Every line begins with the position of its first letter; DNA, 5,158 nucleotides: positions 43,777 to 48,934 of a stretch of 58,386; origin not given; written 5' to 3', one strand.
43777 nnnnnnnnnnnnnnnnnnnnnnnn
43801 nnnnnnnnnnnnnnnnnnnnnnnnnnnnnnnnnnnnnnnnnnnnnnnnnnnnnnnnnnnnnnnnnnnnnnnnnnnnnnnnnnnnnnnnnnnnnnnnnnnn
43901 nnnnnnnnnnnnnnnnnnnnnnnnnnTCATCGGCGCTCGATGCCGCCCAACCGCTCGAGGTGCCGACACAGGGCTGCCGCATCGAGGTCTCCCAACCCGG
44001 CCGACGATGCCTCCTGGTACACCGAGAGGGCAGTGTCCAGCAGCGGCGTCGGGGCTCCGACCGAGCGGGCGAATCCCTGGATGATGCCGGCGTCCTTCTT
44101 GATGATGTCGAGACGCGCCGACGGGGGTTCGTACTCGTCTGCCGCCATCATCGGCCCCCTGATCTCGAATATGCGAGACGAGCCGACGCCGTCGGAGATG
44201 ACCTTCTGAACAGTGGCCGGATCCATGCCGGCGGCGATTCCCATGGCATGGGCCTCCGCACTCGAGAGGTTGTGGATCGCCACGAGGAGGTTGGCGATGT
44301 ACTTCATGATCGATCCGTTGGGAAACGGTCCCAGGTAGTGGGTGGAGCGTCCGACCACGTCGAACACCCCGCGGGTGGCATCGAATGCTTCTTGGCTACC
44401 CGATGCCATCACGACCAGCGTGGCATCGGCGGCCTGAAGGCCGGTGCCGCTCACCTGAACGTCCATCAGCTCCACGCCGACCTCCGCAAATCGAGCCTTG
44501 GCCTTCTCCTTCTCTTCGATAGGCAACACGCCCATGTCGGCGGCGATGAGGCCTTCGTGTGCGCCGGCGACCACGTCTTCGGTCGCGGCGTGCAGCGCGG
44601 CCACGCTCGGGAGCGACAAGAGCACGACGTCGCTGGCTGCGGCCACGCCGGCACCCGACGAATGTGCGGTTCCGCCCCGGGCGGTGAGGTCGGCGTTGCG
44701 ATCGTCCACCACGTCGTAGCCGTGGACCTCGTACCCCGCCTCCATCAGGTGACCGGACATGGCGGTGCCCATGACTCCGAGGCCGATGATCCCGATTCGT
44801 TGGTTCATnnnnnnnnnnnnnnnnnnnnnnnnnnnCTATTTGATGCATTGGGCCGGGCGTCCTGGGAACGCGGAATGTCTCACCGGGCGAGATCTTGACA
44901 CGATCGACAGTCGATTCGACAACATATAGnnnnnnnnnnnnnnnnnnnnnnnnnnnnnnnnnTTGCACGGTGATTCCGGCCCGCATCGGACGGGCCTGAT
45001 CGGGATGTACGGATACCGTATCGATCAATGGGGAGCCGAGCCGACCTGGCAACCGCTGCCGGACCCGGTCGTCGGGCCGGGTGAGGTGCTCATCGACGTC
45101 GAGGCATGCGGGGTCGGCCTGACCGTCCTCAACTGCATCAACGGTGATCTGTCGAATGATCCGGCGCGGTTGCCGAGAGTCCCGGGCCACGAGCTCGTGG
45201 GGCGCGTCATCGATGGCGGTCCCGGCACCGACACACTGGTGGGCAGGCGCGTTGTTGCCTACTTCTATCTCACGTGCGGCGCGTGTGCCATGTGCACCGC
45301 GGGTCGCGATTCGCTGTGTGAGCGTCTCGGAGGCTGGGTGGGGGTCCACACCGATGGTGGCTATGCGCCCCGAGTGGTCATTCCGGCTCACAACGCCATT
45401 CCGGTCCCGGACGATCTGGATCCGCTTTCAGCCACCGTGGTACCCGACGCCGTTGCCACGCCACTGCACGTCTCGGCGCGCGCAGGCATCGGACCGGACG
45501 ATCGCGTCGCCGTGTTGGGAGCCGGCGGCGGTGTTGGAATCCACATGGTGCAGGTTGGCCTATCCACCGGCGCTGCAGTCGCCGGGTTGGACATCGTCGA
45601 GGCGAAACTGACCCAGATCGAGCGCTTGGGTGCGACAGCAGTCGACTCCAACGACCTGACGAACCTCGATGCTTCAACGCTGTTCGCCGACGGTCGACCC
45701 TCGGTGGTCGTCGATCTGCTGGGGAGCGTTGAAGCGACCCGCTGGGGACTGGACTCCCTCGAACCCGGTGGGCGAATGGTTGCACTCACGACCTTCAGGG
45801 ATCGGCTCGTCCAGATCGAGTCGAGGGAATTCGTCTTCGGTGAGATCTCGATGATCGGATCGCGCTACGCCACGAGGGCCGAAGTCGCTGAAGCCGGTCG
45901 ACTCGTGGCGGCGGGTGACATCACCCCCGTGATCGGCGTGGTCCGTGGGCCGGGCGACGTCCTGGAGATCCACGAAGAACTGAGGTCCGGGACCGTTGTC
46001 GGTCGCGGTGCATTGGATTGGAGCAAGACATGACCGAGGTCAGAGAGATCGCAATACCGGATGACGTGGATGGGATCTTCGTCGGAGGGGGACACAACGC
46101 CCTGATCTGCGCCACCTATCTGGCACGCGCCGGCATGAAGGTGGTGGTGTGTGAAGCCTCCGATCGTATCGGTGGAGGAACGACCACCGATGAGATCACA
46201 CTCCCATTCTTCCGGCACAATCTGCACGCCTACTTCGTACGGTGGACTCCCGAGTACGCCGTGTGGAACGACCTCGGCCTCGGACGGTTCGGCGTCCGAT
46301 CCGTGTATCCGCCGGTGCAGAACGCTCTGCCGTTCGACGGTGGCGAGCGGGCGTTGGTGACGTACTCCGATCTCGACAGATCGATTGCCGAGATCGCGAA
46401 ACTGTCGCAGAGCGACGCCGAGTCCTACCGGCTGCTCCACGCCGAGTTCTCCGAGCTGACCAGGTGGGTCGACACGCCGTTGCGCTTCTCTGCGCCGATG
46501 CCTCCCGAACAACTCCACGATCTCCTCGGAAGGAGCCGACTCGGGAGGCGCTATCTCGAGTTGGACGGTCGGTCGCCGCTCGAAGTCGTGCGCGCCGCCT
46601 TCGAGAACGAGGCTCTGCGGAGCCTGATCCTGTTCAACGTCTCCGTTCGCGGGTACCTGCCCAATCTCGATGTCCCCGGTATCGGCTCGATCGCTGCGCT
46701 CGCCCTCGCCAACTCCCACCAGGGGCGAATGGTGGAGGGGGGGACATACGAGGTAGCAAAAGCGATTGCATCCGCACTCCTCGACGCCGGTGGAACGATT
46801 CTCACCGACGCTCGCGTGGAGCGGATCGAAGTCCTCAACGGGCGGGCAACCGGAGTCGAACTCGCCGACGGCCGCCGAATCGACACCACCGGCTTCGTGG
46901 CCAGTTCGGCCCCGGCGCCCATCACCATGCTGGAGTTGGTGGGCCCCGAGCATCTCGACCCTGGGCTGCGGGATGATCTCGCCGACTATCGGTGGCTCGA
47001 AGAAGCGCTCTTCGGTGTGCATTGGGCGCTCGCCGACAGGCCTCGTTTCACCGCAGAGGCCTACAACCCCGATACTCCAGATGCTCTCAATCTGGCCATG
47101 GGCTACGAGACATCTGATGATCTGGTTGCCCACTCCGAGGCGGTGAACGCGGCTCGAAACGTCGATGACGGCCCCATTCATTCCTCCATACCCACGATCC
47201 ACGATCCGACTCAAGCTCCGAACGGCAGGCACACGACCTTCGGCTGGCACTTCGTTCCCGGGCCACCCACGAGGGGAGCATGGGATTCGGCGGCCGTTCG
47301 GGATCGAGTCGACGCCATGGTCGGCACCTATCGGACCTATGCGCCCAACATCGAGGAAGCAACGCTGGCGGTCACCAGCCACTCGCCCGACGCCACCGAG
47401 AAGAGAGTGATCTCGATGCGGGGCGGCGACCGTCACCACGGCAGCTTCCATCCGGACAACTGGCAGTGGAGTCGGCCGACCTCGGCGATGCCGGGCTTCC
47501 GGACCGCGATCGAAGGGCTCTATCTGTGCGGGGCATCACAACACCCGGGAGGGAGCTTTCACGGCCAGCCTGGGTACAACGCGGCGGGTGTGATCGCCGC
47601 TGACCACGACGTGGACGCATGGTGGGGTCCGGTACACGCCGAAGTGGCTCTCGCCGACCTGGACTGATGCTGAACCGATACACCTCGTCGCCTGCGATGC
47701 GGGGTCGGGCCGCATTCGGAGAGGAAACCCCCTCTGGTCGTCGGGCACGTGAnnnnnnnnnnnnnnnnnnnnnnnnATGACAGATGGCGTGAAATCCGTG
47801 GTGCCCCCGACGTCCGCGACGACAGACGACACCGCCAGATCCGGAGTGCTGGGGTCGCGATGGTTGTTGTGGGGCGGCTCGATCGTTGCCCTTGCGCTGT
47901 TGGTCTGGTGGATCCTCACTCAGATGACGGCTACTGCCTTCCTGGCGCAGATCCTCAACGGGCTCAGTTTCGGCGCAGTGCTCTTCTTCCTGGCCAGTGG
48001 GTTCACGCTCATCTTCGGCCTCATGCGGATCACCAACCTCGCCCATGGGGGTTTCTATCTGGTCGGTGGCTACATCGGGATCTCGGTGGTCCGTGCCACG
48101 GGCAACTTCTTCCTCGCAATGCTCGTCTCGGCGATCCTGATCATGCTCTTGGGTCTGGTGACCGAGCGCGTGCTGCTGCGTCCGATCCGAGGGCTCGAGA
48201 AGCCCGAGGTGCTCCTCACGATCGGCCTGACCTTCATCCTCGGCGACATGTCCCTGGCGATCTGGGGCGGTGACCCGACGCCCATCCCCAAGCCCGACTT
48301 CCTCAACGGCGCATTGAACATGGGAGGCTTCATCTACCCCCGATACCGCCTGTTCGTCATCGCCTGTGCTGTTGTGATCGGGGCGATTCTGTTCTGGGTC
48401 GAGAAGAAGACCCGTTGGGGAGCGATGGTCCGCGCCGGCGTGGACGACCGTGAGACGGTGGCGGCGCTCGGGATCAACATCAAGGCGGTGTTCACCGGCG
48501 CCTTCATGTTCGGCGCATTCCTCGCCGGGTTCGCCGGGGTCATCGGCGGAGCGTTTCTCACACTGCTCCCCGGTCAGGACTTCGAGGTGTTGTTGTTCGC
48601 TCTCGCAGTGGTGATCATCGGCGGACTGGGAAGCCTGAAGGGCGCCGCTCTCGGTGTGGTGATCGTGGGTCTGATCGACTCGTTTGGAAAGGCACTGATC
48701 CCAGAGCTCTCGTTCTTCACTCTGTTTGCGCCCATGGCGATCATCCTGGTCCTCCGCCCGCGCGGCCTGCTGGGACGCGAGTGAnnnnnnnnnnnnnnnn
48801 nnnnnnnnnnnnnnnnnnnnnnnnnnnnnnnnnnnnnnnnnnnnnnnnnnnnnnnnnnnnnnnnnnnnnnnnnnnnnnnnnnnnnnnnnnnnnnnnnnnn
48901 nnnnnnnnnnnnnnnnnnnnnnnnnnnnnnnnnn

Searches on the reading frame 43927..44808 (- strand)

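Call 23: search_protein_families(library=pfam, proteins=[window:43927-44808:-])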
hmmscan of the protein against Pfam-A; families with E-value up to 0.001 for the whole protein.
window:43927-44808:- (293 aa): 5 families
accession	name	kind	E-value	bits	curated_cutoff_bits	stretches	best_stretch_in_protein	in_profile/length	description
PF03446.21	NAD_binding_2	-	6.1e-30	104.8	21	1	4-160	1-161/161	NAD binding domain of 6-phosphogluconate dehydrogenase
PF14833.11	NAD_binding_11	-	2.5e-23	83.1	30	1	165-283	3-121/122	NAD-binding of NADP-dependent 3-hydroxyisobutyrate dehydrogenase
PF03807.23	F420_oxidored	-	2e-06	28.8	21.6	1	4-74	1-75/94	NADP oxidoreductase coenzyme F420-dependent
PF02826.25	2-Hacid_dh_C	-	4.4e-06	26.6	25.1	1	2-70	36-103/178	D-isomer specific 2-hydroxyacid dehydrogenase, NAD binding domain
PF02558.23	ApbA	-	0.00022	21.3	22.2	0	5-55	1-49/150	Ketopantoate reductase PanE/ApbA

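Call 63: search_protein_families(library=ncbifam, proteins=[window:43927-44808:-], max_evalue=0.00001)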
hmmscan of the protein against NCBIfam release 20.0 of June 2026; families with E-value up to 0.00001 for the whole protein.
window:43927-44808:- (293 aa): 10 families
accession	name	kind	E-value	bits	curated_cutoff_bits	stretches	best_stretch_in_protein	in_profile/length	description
NF043037.1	ThreonDh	equivalog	4.5e-49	167.5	350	1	2-285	2-288/297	L-threonate dehydrogenase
TIGR01505.1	tartro_sem_red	equivalog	5.9e-46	157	340.75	1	5-289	2-288/291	2-hydroxy-3-oxopropionate reductase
NF008592.0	PRK11559.1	equivalog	7.2e-45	153.5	397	1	1-291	1-293/296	2-hydroxy-3-oxopropionate reductase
TIGR01692.1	HIBADH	equivalog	4e-34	118.3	291.6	1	8-283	2-286/288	3-hydroxyisobutyrate dehydrogenase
NF011633.0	PRK15059.1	equivalog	8.8e-30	103.9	451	1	4-286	2-285/292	2-hydroxy-3-oxopropionate reductase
NF012005.0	PRK15461.1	equivalog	1.3e-27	96.7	348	1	4-290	3-292/298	sulfolactaldehyde 3-reductase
NF007161.0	PRK09599.1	subfamily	1e-14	54.5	271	1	4-171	2-175/302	NADP-dependent phosphogluconate dehydrogenase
TIGR00872.1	gnd_rel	equivalog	1.4e-13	50.7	297.2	1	4-173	2-175/299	phosphogluconate dehydrogenase (NAD(+)-dependent, decarboxylating)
NF006765.0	PRK09287.1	equivalog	2.5e-06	26.6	413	1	2-152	3-160/476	NADP-dependent phosphogluconate dehydrogenase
NF005650.0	PRK07417.1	equivalog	3.5e-06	26.5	290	1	3-95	2-94/281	prephenate/arogenate dehydrogenase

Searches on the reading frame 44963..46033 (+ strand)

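Call 23: search_protein_families(library=pfam, proteins=[window:44963-46033:+])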
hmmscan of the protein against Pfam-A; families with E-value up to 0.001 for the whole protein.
window:44963-46033:+ (356 aa): 3 families
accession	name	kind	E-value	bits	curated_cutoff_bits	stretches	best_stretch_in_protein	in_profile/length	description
PF08240.17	ADH_N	-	1.3e-22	80.4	23.5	1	38-150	1-104/104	Alcohol dehydrogenase GroES-like domain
PF00107.32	ADH_zinc_N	-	1.2e-12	48.4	31.8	1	190-316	1-128/129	Zinc-binding dehydrogenase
PF13602.12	ADH_zinc_N_2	-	2e-06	29.2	27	1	223-348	2-131/134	Zinc-binding dehydrogenase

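Call 63: search_protein_families(library=ncbifam, proteins=[window:44963-46033:+], max_evalue=0.00001)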
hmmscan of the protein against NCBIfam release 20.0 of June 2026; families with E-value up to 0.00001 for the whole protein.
window:44963-46033:+ (356 aa): 21 families
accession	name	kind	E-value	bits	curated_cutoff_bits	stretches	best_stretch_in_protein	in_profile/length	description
NF006940.0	PRK09422.1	equivalog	7.5e-42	143.5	344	1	38-355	23-337/338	alcohol dehydrogenase AdhP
NF010344.0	PRK13771.1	subfamily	2.1e-38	132.1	349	1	27-348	13-328/334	putative alcohol dehydrogenase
TIGR03201.1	dearomat_had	equivalog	2.5e-34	118.9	338.65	1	35-226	19-213/349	6-hydroxycyclohex-1-ene-1-carbonyl-CoA dehydrogenase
NF041172.1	AcrlCoa_red_Thmprot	equivalog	2.1e-32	112.4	500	1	32-345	18-326/334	acryloyl-CoA reductase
NF003808.0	PRK05396.1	equivalog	5.7e-29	101.1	380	1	32-299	18-285/341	L-threonine 3-dehydrogenase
NF047908.1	AldhRedAhr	equivalog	2.9e-28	98.7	470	1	37-327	26-310/335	NADPH-dependent aldehyde reductase Ahr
TIGR00692.1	tdh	equivalog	2.9e-27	95.6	458.35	1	33-295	17-280/340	L-threonine 3-dehydrogenase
NF007489.0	PRK10083.1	equivalog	4.2e-26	91.7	376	1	32-303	19-285/339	Zn-dependent oxidoreductase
TIGR02822.1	adh_fam_2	subfamily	5e-24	85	283.5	1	35-246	23-235/329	zinc-binding alcohol dehydrogenase family protein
TIGR02824.1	quinone_pig3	subfamily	1.8e-22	79.8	296.8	1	129-347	89-319/325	putative NAD(P)H quinone oxidoreductase, PIG3 family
NF041097.1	keto_inos_dh_IolM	equivalog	7.5e-22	77.5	450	1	32-320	45-355/389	scyllo-inosose 3-dehydrogenase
TIGR03366.1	HpnZ_proposed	hypoth_equivalog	2.5e-20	72.9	328.1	1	36-274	2-251/315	putative phosphonate catabolism associated alcohol dehydrogenase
TIGR03989.1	Rxyl_3153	subfamily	3.9e-20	72.4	440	2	39-121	26-107/370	NDMA-dependent alcohol dehydrogenase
TIGR03451.1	mycoS_dep_FDH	equivalog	1.8e-14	53.3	512.9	1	33-275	22-275/358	S-(hydroxymethyl)mycothiol dehydrogenase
NF007375.0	PRK09880.1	equivalog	8.4e-14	51.1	469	1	57-322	46-310/344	L-idonate 5-dehydrogenase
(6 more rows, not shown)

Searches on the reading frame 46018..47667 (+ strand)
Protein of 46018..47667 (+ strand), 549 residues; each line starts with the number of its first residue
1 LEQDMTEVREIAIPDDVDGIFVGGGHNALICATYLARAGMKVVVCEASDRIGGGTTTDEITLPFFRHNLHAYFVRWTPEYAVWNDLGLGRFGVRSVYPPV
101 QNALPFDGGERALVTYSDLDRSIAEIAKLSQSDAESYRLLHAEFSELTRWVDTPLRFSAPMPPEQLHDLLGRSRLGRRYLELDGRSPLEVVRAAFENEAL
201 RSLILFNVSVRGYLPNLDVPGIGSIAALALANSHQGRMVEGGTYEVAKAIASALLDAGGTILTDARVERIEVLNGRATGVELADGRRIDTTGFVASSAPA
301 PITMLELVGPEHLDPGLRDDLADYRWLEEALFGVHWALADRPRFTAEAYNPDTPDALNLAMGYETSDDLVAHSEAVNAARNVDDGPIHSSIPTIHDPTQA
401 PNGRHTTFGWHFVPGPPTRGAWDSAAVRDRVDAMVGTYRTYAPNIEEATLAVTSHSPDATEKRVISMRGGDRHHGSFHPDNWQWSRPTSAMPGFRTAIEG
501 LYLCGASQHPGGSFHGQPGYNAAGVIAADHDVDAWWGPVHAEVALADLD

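Call 23: search_protein_families(library=pfam, proteins=[window:46018-47667:+])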
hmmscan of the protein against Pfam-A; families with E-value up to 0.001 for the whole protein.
window:46018-47667:+ (549 aa): 7 families
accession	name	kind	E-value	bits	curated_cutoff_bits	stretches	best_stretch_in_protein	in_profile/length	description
PF01593.30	Amino_oxidase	-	1.2e-09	38.4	19.8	1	29-310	4-261/443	Flavin containing amine oxidoreductase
PF01266.30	DAO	-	1.8e-09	38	27.9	1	22-56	5-39/353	FAD dependent oxidoreductase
PF13450.12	NAD_binding_8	-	2.3e-08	34.7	21.9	1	22-78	2-55/68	NAD(P)-binding Rossmann-like domain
PF12831.13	FAD_oxidored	-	5.4e-06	26.4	27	1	21-58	4-41/416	FAD dependent oxidoreductase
PF07992.20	Pyr_redox_2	-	4.2e-05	23.6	26.1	0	20-59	146-184/291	Pyridine nucleotide-disulphide oxidoreductase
PF00070.33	Pyr_redox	-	7.5e-05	23.6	22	0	21-52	4-35/82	Pyridine nucleotide-disulphide oxidoreductase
PF01946.23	Thi4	-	0.00017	21.4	26.2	1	16-56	17-58/235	Thi4 family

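Call 63: search_protein_families(library=ncbifam, proteins=[window:46018-47667:+], max_evalue=0.00001)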
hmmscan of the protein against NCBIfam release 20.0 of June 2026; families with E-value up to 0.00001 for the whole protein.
window:46018-47667:+ (549 aa): 9 families
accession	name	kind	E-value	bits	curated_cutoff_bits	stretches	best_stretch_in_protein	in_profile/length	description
NF045689.1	BCarotKetCrtO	equivalog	2.5e-51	174.9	1000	1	16-528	3-537/563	beta-carotene ketolase CrtO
TIGR02734.1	crtI_fam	subfamily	1.9e-16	59.9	238.1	1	112-511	93-471/504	phytoene desaturase family protein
NF045637.1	carotdesatCrtDProt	equivalog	2.6e-15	55.9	580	1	114-302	95-280/485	1-hydroxycarotenoid 3,4-desaturase CrtD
TIGR02730.1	carot_isom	equivalog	1.4e-14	53.9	586.9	1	190-515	175-475/493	carotenoid isomerase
NF058655.1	CrtID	equivalog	1.1e-09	37.6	640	0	190-299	168-273/478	bifunctional phytoene desaturase/3,4-desaturase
NF005560.0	PRK07233.1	equivalog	1.1e-08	34.3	252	0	22-57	6-41/435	hypothetical protein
TIGR02733.1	desat_CrtD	equivalog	7e-07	28.3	549.7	0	20-57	5-42/492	C-3',4' desaturase CrtD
TIGR00292.1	TIGR00292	equivalog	1.9e-06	27.3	148.3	1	17-56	22-61/254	sulfide-dependent adenosine diphosphate thiazole synthase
NF009477.0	PRK12843.1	equivalog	4.7e-06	25.3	758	0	6-59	6-59/578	FAD-dependent oxidoreductase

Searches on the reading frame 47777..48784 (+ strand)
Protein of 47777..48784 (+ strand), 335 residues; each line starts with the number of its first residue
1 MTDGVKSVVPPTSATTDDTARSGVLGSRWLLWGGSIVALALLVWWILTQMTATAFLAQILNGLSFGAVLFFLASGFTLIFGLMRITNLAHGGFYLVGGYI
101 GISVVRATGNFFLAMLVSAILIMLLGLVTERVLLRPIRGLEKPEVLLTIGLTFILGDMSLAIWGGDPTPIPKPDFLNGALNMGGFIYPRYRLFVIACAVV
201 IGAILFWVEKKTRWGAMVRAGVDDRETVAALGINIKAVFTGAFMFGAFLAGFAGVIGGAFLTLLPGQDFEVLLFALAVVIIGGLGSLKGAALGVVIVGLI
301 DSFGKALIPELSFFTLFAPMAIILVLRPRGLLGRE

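Call 23: search_protein_families(library=pfam, proteins=[window:47777-48784:+])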
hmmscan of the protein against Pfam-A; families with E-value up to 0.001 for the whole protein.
window:47777-48784:+ (335 aa): 1 family
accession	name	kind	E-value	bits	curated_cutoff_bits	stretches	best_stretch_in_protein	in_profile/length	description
PF02653.21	BPD_transp_2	-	1.1e-32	113.6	26.8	1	59-324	2-267/269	Branched-chain amino acid transport system / permease component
